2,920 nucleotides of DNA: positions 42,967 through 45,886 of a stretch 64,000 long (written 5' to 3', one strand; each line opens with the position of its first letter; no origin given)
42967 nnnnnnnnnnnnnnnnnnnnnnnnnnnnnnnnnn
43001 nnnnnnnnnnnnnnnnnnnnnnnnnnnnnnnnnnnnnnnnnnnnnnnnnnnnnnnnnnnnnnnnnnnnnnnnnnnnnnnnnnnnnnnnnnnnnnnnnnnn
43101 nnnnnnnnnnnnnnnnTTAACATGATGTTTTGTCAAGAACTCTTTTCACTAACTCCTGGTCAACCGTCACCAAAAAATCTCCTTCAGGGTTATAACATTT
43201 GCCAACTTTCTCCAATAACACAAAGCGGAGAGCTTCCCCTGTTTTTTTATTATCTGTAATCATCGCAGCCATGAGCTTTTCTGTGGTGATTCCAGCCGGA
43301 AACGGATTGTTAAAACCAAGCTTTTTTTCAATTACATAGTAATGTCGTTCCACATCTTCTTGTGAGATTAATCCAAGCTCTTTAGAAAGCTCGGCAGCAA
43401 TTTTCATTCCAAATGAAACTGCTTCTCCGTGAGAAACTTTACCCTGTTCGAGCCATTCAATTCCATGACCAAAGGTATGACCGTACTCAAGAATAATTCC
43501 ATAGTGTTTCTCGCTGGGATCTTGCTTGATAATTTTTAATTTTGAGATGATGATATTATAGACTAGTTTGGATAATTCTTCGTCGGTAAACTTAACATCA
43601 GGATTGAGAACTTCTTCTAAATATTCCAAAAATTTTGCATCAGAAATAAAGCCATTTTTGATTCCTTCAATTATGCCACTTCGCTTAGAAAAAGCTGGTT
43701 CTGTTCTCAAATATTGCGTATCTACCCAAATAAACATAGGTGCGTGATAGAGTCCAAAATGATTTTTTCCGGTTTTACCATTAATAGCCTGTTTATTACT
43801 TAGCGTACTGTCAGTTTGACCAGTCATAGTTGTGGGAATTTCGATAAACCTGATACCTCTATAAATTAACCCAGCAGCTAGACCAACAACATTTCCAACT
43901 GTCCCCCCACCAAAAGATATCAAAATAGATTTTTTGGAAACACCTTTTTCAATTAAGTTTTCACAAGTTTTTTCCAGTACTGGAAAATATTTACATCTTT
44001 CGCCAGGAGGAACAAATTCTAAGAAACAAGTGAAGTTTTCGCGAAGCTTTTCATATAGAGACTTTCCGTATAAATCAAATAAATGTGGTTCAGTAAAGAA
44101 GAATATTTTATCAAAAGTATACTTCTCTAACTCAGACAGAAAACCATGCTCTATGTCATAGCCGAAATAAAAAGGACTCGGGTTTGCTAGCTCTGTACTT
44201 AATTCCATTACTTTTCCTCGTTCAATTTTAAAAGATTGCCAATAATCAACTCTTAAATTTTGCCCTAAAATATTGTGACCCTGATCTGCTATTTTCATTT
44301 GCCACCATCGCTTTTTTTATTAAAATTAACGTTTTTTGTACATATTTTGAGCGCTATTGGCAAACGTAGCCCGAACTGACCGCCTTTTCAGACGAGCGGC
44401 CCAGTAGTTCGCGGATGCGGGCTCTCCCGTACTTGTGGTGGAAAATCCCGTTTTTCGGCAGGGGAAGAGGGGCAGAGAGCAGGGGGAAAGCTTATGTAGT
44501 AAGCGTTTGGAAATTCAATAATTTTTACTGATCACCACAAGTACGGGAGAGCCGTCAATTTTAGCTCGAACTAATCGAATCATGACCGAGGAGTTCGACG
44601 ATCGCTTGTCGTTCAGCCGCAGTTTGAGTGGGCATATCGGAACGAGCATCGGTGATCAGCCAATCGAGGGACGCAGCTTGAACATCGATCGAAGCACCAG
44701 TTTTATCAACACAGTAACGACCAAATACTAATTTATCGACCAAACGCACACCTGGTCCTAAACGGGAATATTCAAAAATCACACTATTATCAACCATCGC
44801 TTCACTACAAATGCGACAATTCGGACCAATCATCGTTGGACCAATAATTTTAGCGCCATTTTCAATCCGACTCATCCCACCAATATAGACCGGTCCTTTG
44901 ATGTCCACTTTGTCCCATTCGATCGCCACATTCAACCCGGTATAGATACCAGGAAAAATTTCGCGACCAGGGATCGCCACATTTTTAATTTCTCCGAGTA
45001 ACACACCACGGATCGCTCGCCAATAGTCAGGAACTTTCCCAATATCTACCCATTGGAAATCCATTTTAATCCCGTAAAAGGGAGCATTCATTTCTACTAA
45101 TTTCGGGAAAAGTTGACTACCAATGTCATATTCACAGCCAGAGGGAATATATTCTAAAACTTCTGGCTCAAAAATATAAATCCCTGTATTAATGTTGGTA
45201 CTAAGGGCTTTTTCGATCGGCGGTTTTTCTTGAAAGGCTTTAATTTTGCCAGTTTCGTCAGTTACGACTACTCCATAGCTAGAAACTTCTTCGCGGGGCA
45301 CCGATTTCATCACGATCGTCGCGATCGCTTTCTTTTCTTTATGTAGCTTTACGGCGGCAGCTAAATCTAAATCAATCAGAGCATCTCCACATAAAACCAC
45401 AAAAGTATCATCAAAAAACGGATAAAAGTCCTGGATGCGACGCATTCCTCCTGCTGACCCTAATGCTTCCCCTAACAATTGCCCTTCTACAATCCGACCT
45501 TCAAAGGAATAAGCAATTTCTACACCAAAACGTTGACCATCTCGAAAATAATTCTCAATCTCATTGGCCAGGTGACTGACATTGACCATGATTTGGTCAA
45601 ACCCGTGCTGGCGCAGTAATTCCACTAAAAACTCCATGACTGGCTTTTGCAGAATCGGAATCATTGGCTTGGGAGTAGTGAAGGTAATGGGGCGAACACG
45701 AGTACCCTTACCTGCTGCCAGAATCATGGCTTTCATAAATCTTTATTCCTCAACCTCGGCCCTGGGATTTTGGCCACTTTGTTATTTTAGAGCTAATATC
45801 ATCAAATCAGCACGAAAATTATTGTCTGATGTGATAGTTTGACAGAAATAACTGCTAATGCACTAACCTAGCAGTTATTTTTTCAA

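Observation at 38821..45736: AT-rich island: DHQS-like sugar-phosphate cyclase + vanadium haloperoxidase + cupin + MFS exporter + TIM-barrel isomerase, next to an NDP-sugar pyrophosphorylase. Candidate cyclitol/carbasugar biosynthetic cluster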

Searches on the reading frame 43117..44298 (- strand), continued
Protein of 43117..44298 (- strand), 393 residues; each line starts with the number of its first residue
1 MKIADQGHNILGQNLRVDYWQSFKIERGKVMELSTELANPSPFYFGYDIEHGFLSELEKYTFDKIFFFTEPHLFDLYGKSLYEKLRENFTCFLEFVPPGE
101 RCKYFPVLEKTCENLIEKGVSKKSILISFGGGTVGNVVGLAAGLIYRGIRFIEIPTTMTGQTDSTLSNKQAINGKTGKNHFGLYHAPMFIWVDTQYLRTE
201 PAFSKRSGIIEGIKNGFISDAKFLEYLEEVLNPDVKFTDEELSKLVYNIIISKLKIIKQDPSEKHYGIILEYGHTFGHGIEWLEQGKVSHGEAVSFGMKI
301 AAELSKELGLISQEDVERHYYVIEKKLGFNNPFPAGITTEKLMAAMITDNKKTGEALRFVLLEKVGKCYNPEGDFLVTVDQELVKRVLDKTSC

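Call 53: search_protein_families(library=pfam, proteins=[L069:11661-12491:+, L037:8477-9241:+, L025:6986-7585:+, L060:8394-9101:+, L060:9101-9958:+, L069:2316-3347:+, L013:9660-11381:+], max_evalue=0.01)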
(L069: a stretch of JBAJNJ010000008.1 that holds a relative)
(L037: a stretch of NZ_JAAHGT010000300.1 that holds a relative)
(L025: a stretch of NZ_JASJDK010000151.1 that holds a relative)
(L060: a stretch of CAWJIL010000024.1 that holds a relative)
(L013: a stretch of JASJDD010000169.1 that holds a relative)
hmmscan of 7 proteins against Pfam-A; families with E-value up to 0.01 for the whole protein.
L069:11661-12491:+ (277 aa): 1 family
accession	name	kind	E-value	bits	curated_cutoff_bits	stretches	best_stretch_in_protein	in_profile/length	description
PF01261.30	AP_endonuc_2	-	5.3e-36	125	31.1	1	23-271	4-248/249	Xylose isomerase-like TIM barrel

L037:8477-9241:+ (255 aa): 10 families
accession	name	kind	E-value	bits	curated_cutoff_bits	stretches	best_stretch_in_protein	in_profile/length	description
PF13561.12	adh_short_C2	-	3.7e-49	167.9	27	1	20-252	6-235/236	Enoyl-(Acyl carrier protein) reductase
PF00106.31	adh_short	-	5.4e-48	163.5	26.6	1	11-197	1-187/195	short chain dehydrogenase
PF08659.16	KR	-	4.3e-12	46.7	22.6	1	13-172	3-162/180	KR domain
PF01370.27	Epimerase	-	6.6e-06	26.1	20.9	1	13-84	1-66/240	NAD dependent epimerase/dehydratase family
PF01488.26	Shikimate_DH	-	0.0013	19.3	24.3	1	4-61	6-63/138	Shikimate / quinate 5-dehydrogenase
PF08643.16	DUF1776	-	0.0013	18.6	25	1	97-192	103-199/294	Fungal family of unknown function (DUF1776)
PF04321.23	RmlD_sub_bind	-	0.0013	18.3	27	1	12-95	2-59/287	RmlD substrate binding domain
PF23441.1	SDR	-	0.0032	17.3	27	1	10-197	7-199/258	SDR-like rossmann domain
PF16363.11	GDP_Man_Dehyd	-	0.0074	16.2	27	1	14-84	1-77/332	GDP-mannose 4,6 dehydratase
PF02719.21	Polysacc_synt_2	-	0.0095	15.6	20.2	0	13-82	1-77/293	Polysaccharide biosynthesis protein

L025:6986-7585:+ (200 aa): 1 family
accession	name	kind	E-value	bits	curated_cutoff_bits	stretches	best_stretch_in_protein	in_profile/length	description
PF01292.26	Ni_hydr_CYTB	-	2.4e-16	60.4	30.1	1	22-168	8-158/179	Prokaryotic cytochrome b561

L060:8394-9101:+ (236 aa): 19 families
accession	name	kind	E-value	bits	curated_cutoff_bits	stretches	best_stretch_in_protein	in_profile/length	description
PF13489.12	Methyltransf_23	-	2e-22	80.1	27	1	51-204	21-161/164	Methyltransferase domain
PF08241.18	Methyltransf_11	-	6.7e-22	78.4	21.2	1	57-153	1-95/95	Methyltransferase domain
PF13649.12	Methyltransf_25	-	6.4e-20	72.1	27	1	57-149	2-97/97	Methyltransferase domain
PF13847.12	Methyltransf_31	-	8.7e-20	71.3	27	1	53-189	4-133/145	Methyltransferase domain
PF08242.18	Methyltransf_12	-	1.4e-19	71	30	1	57-151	1-98/98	Methyltransferase domain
PF01209.24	Ubie_methyltran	-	3.5e-10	40.1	20.1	1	46-157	41-155/233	ubiE/COQ5 methyltransferase family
PF02353.26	CMAS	-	9.1e-10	38.7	27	1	43-159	52-170/273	Mycolic acid cyclopropane synthetase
PF05175.20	MTS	-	8.9e-08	32.4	23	1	43-153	25-138/170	Methyltransferase small domain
PF06325.19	PrmA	-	2.1e-07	31.2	22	1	39-154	149-259/296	Ribosomal protein L11 methyltransferase (PrmA)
PF08003.17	Methyltransf_9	-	6.7e-07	29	23.8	1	43-156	105-220/315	Protein of unknown function (DUF1698)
PF05401.17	NodS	-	3.3e-06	27.5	24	1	54-151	45-142/201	Nodulation protein S (NodS)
PF05724.17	TPMT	-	3e-05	24.2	26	1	34-104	19-88/218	Thiopurine S-methyltransferase (TPMT)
PF05219.18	DREV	-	5.7e-05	22.8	26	1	46-156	88-189/265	DREV methyltransferase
PF13679.12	Methyltransf_32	-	0.00024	21.5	27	1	52-110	25-91/143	Methyltransferase domain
PF03602.21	Cons_hypoth95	-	0.0026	17.9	24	1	48-122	39-117/182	Conserved hypothetical protein 95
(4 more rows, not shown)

L060:9101-9958:+ (286 aa): 8 families
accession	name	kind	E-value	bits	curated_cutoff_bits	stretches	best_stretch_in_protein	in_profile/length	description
PF01209.24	Ubie_methyltran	-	3e-72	243.2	20.1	1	49-278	5-233/233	ubiE/COQ5 methyltransferase family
PF13649.12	Methyltransf_25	-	5.9e-16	59.4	27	1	96-192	2-97/97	Methyltransferase domain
PF08241.18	Methyltransf_11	-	1.8e-14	54.6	21.2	1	96-196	1-95/95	Methyltransferase domain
PF13489.12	Methyltransf_23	-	3e-11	43.7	27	1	77-262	7-163/164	Methyltransferase domain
PF08242.18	Methyltransf_12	-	3.9e-09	37.6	30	1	96-193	1-97/98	Methyltransferase domain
PF13847.12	Methyltransf_31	-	6.8e-08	32.8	27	1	90-200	2-113/145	Methyltransferase domain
PF01135.25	PCMT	-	1.2e-05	25.7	20.3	1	82-195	64-170/210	Protein-L-isoaspartate(D-aspartate) O-methyltransferase (PCMT)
PF00891.24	Methyltransf_2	-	0.0015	18.3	22.3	1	81-218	52-186/210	O-methyltransferase domain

L069:2316-3347:+ (344 aa): 3 families
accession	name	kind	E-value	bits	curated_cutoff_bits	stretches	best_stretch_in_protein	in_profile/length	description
PF08240.17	ADH_N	-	4.1e-21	75.6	23.5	1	30-137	3-102/104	Alcohol dehydrogenase GroES-like domain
PF16912.11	Glu_dehyd_C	-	2.5e-07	30.8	34.9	1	147-264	4-129/211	Glucose dehydrogenase C-terminus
PF00107.32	ADH_zinc_N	-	2.7e-05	24.6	31.8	1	197-302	16-128/129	Zinc-binding dehydrogenase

L013:9660-11381:+ (574 aa): 2 families
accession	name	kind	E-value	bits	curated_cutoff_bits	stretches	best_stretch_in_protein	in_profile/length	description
PF04966.18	OprB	-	7.4e-32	111.6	22.9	1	145-574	1-372/372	Carbohydrate-selective porin, OprB family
PF00395.25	SLH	-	3.5e-05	24.1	20.8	1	81-123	3-44/44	S-layer homology domain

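Call 78: search_solved_structures(query=A5, max_evalue=0.00001)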
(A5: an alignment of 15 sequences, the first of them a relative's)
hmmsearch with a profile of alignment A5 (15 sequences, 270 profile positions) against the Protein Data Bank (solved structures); distinct sequences matched with E-value up to 0.00001: 56.
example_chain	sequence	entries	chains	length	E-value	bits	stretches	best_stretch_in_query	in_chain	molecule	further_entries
2zvr_A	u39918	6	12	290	9.2e-44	152.9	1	16-255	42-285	Uncharacterized protein TM_0416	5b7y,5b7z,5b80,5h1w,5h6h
8xiv_A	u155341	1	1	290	2.4e-38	135.2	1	15-235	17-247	D-tagatose 3-epimerase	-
8xix_A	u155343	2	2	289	2.4e-38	135.2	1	15-235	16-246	D-tagatose 3-epimerase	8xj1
4pgl_A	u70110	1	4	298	1.3e-36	129.5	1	17-235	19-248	D-tagatose 3-epimerase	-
4pfh_A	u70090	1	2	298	6.5e-36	127.2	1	16-234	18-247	D-tagatose 3-epimerase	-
2ou4_A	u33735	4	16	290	6.6e-36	127.2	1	16-236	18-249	D-tagatose 3-epimerase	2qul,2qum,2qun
4q7i_A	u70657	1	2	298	8.2e-36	126.9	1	16-235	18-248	D-tagatose 3-epimerase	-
4xsl_A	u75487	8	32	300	1.7e-35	125.8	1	16-236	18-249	D-tagatose 3-epimerase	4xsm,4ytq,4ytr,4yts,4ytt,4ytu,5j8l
7x7w_A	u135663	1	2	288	7.8e-33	117.1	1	16-234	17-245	D-PSICOSE 3-EPIMERASE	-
3vnk_A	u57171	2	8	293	3.4e-32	115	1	19-234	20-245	Xylose isomerase domain protein TIM barrel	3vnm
3vni_A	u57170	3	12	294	3.5e-32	115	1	19-234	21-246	Xylose isomerase domain protein TIM barrel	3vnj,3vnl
7e9w_A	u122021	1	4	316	4.4e-32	114.6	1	19-234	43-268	D-psicose 3-epimerase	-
3wqo_A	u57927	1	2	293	3.1e-31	111.9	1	3-257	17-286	Uncharacterized protein MJ1311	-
6wn6_A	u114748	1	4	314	1.1e-30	110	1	2-253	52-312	3-keto-D-glucoside 4-epimerase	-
2hk0_A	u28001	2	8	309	3.6e-29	105.1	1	21-234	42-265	D-PSICOSE 3-EPIMERASE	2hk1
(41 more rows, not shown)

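Call 89: search_dna_similar(query=window:43117-44298:-, collection=plasmids, mode=protein, max_evalue=1e-40, max_rows=15)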
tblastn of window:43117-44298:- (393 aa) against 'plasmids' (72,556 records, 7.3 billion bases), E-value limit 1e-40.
Records with a match: 12; places in all: 12; records where one place covers at least 80% of the query: 11.
Best place of each record, by identity: <60% 12.
By first word of the organism name: Acinetobacter 4; Pasteurella 3; Streptomyces 2; Sodalis 1; Burkholderia 1; Brevibacillus 1.
By predicted mobility (MOB-suite, as given by PLSDB): non-mobilizable 9; mobilizable 2; conjugative 1.
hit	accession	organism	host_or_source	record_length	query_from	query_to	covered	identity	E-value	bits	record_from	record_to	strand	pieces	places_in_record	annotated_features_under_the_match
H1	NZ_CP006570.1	Sodalis praecaptivus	-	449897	42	390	89%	34.6%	1e-60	218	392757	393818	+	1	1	2-deoxy-scyllo-inosose synthase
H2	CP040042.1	Acinetobacter baumannii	Homo sapiens,blood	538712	14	388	95%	31.7%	1e-43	169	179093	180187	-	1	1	aroB: 3-dehydroquinate synthase | aroK: shikimate kinase AroK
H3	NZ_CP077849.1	Acinetobacter baumannii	Homo sapiens,Rectal swab_P28_BU14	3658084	14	388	95%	31.7%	1e-43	169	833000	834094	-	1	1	none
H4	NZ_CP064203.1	Acinetobacter baumannii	Homo sapiens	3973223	14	388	95%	31.7%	1e-43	169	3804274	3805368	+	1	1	none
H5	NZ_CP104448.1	Acinetobacter baumannii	Homo sapiens,sputum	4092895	14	388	95%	31.3%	1e-43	169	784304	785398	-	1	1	none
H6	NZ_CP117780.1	Burkholderia sp. FERM BP-3421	soil sample,soil sample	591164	43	384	87%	33.7%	2e-57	209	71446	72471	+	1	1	2-deoxy-scyllo-inosose synthase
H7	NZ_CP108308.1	Streptomyces sp. NBC_00015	-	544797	43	392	89%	32.6%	6e-52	193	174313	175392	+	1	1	2-deoxy-scyllo-inosose synthase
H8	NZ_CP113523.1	Pasteurella multocida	rabbit,mixed culture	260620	42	369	83%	33.2%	2e-43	169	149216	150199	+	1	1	aroB: 3-dehydroquinate synthase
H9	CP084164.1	Pasteurella multocida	rabbit,mixed culture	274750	42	369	83%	33.2%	2e-43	169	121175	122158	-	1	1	aroB: 3-dehydroquinate synthase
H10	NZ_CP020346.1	Pasteurella multocida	Oryctolagus cuniculus,lung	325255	42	369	83%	33.2%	2e-43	169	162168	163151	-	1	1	aroB: 3-dehydroquinate synthase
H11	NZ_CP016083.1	Streptomyces sp. SAT1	Adenophora trachelioides Maxim.,single ...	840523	64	384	82%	32.1%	1e-49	187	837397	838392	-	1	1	iron-containing alcohol dehydrogenase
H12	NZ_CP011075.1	Brevibacillus laterosporus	Oryza sativa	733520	53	361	79%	33.1%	3e-45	174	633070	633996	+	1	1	aroB: 3-dehydroquinate synthase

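Call 90: get_annotated_region(hit=H1, flank=8000)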
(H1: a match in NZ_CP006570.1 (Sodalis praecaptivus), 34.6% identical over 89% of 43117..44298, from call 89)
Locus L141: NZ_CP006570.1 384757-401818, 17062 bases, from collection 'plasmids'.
description: Sodalis praecaptivus strain HS1 plasmid pHS1, complete sequence
organism: Sodalis praecaptivus (NCBI taxid 1239307)
taxonomy: Bacteria; Pseudomonadota; Gammaproteobacteria; Enterobacterales; Bruguierivoracaceae; Sodalis; Sodalis praecaptivus
host: -; source: -; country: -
typing (MOB-suite, as given by PLSDB): non-mobilizable; replicon rep_cluster_931
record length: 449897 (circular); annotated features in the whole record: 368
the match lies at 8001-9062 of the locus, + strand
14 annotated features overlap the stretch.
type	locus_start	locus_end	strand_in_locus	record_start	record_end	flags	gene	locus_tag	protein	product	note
CDS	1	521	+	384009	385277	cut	-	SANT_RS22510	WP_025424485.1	DegT/DnrJ/EryC1/StrS family aminotransferase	-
CDS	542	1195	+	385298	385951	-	-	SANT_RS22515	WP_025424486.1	histidine phosphatase family protein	-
CDS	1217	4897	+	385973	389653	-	-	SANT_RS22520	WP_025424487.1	hypothetical protein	-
CDS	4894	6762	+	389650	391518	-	-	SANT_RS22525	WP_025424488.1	hypothetical protein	-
CDS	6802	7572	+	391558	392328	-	-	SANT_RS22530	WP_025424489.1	PIG-L family deacetylase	-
CDS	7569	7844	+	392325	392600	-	-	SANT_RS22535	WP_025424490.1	DUF6137 domain-containing protein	-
CDS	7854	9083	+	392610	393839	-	-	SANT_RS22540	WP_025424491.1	2-deoxy-scyllo-inosose synthase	-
CDS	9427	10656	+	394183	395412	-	-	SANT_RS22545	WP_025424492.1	glycosyltransferase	-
CDS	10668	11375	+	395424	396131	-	-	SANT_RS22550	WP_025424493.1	radical SAM/SPASM domain-containing protein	-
CDS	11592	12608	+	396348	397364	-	-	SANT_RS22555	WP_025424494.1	ATP-binding cassette domain-containing protein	-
CDS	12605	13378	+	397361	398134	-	-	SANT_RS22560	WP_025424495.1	ABC-2 family transporter protein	-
CDS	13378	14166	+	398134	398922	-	-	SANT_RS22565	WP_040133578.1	ABC-2 family transporter protein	-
CDS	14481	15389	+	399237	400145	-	-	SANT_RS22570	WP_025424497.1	transporter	-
CDS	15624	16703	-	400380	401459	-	-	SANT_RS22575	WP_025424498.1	hypothetical protein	-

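Call 91: get_annotated_region(hit=H6, flank=8000)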
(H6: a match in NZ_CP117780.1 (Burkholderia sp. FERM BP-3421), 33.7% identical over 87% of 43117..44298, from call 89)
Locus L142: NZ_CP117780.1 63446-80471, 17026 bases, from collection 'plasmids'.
description: Burkholderia sp. FERM BP-3421 plasmid p1, complete sequence
organism: Burkholderia sp. FERM BP-3421 (NCBI taxid 1494466)
taxonomy: Bacteria; Pseudomonadota; Betaproteobacteria; Burkholderiales; Burkholderiaceae; Burkholderia; Burkholderia sp. FERM BP-3421
host: -; source: soil sample,soil sample; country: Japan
typing (MOB-suite, as given by PLSDB): non-mobilizable
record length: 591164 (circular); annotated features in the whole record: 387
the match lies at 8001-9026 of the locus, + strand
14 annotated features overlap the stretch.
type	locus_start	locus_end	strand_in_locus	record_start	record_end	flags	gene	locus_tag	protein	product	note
CDS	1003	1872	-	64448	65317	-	-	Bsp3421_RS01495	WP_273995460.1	glycosyltransferase family 9 protein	-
CDS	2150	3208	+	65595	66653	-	-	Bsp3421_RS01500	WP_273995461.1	SPASM domain-containing protein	-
CDS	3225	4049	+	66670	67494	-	-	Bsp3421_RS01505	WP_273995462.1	class I SAM-dependent methyltransferase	-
CDS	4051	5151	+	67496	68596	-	-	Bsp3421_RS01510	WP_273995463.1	glycosyltransferase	-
CDS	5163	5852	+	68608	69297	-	-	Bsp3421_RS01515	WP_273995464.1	PIG-L family deacetylase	-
CDS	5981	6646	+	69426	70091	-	-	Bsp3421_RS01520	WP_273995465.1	glycosyltransferase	-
CDS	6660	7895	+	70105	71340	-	-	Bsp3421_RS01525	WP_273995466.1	DegT/DnrJ/EryC1/StrS family aminotransferase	-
CDS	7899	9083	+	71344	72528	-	-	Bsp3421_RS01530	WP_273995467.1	2-deoxy-scyllo-inosose synthase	-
CDS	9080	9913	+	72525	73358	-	-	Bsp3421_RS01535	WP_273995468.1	glycosyltransferase family 9 protein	-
CDS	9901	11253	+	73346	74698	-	-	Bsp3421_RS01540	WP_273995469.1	UDP-N-acetylglucosamine 2-epimerase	-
CDS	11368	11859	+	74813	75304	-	-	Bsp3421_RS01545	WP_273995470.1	hypothetical protein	-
CDS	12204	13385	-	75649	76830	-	-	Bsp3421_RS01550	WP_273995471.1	ricin-type beta-trefoil lectin domain protein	-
CDS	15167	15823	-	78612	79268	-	-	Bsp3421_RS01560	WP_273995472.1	hypothetical protein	-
CDS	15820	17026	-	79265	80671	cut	-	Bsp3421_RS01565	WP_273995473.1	AAA family ATPase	-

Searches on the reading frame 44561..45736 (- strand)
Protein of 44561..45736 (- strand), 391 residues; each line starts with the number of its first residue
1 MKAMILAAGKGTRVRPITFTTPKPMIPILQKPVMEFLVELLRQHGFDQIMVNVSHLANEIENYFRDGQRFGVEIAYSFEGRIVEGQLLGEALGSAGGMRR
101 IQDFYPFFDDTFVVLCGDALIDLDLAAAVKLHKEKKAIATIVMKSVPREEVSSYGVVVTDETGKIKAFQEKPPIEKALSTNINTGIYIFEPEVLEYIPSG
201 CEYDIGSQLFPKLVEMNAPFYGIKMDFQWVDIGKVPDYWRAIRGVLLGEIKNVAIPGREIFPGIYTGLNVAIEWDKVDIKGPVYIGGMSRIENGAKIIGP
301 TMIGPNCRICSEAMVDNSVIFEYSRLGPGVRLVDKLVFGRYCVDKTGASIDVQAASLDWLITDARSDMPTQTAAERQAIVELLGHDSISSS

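Call 6: search_protein_families(library=pfam, proteins=[window:44561-45736:-], max_evalue=0.01)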
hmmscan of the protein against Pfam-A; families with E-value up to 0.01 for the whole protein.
window:44561-45736:- (391 aa): 5 families
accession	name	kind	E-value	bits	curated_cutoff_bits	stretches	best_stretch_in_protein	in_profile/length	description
PF00483.29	NTP_transferase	-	2.2e-55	188.4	21.2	1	2-243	1-240/245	Nucleotidyl transferase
PF12804.13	NTP_transf_3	-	1.7e-08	35.3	27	1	3-67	1-58/160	MobA-like NTP transferase domain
PF00132.30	Hexapep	-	5.9e-06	26.2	27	1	283-315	2-34/36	Bacterial transferase hexapeptide (six repeats)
PF25084.1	LbH_EIF2B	-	1.6e-05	25.3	54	1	264-337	4-75/105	EIF2B subunit epsilon LbH domain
PF13791.11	Sigma_reg_C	-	0.0036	17.9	25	1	139-177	115-153/157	Sigma factor regulator C-terminal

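Call 7: search_protein_families(library=ncbifam, proteins=[window:44561-45736:-], max_evalue=0.01)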
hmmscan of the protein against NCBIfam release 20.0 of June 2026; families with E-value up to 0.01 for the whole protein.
window:44561-45736:- (391 aa): 40 families (the best 25 are shown)
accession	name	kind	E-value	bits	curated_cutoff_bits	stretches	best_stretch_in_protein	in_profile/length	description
NF052502.1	man1P_GTase_Rv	exception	3.9e-54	183.8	440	1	2-337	2-318/352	mannose-1-phosphate guanylyltransferase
TIGR03992.1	Arch_glmU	subfamily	3.9e-47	161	292.1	1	1-326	1-310/393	bifunctional sugar-1-phosphate nucleotidylyltransferase/acetyltransferase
TIGR01208.1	rmlA_long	equivalog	6e-40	137.2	320.25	1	2-336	1-324/353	glucose-1-phosphate thymidylyltransferase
NF045761.1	NAMPUrTaseMurU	equivalog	4.7e-35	121.5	250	1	1-234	1-216/226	N-acetylmuramate alpha-1-phosphate uridylyltransferase MurU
NF041173.1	Sug_nt_acttase_Thmprot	equivalog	7.3e-33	114.1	600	1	1-326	1-310/405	bifunctional sugar-1-phosphate nucleotidylyltransferase/acetyltransferase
NF041313.1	UDPGP_AglF_Halo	equivalog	4.8e-32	111.3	400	1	1-196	1-181/234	UTP--glucose-1-phosphate uridylyltransferase AglF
TIGR02091.1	glgC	equivalog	8.5e-29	100.7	424.9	1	2-335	2-348/364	glucose-1-phosphate adenylyltransferase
NF049965.1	GlMnHpPGnyltfHddC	equivalog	2.1e-27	96.2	300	1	1-200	1-178/221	D-glycero-D-manno-heptose 1-phosphate guanosyltransferase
NF003670.0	PRK05293.1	equivalog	1.3e-26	93.5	470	1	2-345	6-354/382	glucose-1-phosphate adenylyltransferase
TIGR01099.1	galU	equivalog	3e-26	92.6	326.8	2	1-66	2-67/261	UTP--glucose-1-phosphate uridylyltransferase GalU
TIGR02623.1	G1P_cyt_trans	equivalog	7.1e-23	81.4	300.25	1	1-199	1-201/255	glucose-1-phosphate cytidylyltransferase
NF010935.0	PRK14355.1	equivalog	7.9e-23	80.8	718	1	2-195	5-184/459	bifunctional UDP-N-acetylglucosamine diphosphorylase/glucosamine-1-phosphate N-acetyltransferase GlmU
NF002023.0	PRK00844.1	subfamily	1.9e-20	73.1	458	1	3-242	9-263/408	glucose-1-phosphate adenylyltransferase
TIGR01173.1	glmU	equivalog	1.7e-19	70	366.85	1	1-195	1-178/452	bifunctional UDP-N-acetylglucosamine diphosphorylase/glucosamine-1-phosphate N-acetyltransferase GlmU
NF001947.0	PRK00725.1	subfamily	3.4e-19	68.9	470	1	3-241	19-273/426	glucose-1-phosphate adenylyltransferase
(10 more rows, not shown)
